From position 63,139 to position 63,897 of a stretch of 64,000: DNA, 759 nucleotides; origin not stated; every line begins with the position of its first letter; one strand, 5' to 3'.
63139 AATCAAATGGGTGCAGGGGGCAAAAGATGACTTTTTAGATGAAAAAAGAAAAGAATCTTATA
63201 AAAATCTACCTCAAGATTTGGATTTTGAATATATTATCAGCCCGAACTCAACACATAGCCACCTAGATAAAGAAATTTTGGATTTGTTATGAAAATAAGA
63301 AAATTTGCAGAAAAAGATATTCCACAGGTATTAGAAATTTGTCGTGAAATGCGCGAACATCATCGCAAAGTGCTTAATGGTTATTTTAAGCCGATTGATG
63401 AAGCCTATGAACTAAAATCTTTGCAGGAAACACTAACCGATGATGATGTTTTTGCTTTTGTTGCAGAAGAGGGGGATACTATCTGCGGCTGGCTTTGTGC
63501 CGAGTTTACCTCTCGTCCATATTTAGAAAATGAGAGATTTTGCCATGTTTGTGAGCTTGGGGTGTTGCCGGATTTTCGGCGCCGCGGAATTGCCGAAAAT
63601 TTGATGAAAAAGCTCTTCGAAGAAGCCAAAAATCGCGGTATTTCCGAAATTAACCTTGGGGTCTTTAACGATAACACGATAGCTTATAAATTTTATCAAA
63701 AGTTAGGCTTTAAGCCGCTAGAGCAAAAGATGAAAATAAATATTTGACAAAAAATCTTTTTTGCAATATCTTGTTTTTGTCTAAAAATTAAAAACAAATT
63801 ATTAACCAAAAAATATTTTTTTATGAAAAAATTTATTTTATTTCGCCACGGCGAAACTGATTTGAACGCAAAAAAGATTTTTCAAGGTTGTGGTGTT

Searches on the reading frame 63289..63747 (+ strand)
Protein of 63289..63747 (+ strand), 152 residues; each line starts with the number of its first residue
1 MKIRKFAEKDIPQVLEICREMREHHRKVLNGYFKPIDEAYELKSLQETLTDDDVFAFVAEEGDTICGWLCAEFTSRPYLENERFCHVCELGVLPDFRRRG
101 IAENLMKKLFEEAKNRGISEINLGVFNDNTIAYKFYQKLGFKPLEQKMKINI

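Call 70: find_encoding_contigs(protein=window:63289-63747:+, flank=10000, max_places=2)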
Protein window:63289-63747:+ (152 aa): 10 contigs read that carry it; 2 places shown.
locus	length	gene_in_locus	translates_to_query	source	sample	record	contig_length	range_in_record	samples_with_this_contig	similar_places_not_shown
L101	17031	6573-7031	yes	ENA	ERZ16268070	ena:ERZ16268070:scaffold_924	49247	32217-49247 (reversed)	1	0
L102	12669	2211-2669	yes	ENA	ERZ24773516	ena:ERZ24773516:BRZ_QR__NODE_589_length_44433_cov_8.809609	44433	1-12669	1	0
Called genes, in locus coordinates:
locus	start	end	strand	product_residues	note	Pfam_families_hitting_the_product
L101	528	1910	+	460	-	PF00437:T2SSE, PF13191:AAA_16 (faint)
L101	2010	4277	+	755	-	PF01136:Peptidase_U32, PF12392:DUF3656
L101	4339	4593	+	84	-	-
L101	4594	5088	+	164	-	PF04542:Sigma70_r2, PF08281:Sigma70_r4_2, PF04545:Sigma70_r4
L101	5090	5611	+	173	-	-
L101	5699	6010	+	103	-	-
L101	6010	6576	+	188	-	PF00561:Abhydrolase_1 (weak), PF02230:Abhydrolase_2, PF07819:PGAP1 (weak), PF20408:Abhydrolase_11 (faint)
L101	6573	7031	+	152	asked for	PF13302:Acetyltransf_3 (weak), PF13420:Acetyltransf_4 (weak), PF13527:Acetyltransf_9 (weak), PF00583:Acetyltransf_1, PF13673:Acetyltransf_10, PF13508:Acetyltransf_7, PF08445:FR47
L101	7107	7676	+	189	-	PF00300:His_Phos_1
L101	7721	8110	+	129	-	-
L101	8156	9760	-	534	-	PF11412:DsbD_N, PF02683:DsbD_TM, PF13899:Thioredoxin_7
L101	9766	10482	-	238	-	PF01066:CDP-OH_P_transf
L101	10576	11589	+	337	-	PF02424:ApbE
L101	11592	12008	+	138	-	PF04246:RseC_MucC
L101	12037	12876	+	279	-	PF04060:FeS (weak), PF12838:Fer4_7, PF13187:Fer4_9 (weak), PF13237:Fer4_10 (weak), PF00037:Fer4, PF12837:Fer4_6 (weak)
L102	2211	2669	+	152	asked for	PF13302:Acetyltransf_3 (weak), PF13420:Acetyltransf_4 (weak), PF13527:Acetyltransf_9 (weak), PF00583:Acetyltransf_1, PF13673:Acetyltransf_10, PF13508:Acetyltransf_7, PF08445:FR47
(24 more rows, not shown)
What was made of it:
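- Tried and rejected: Extending the window by 10 kb reached an Rnf operon (call 70).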
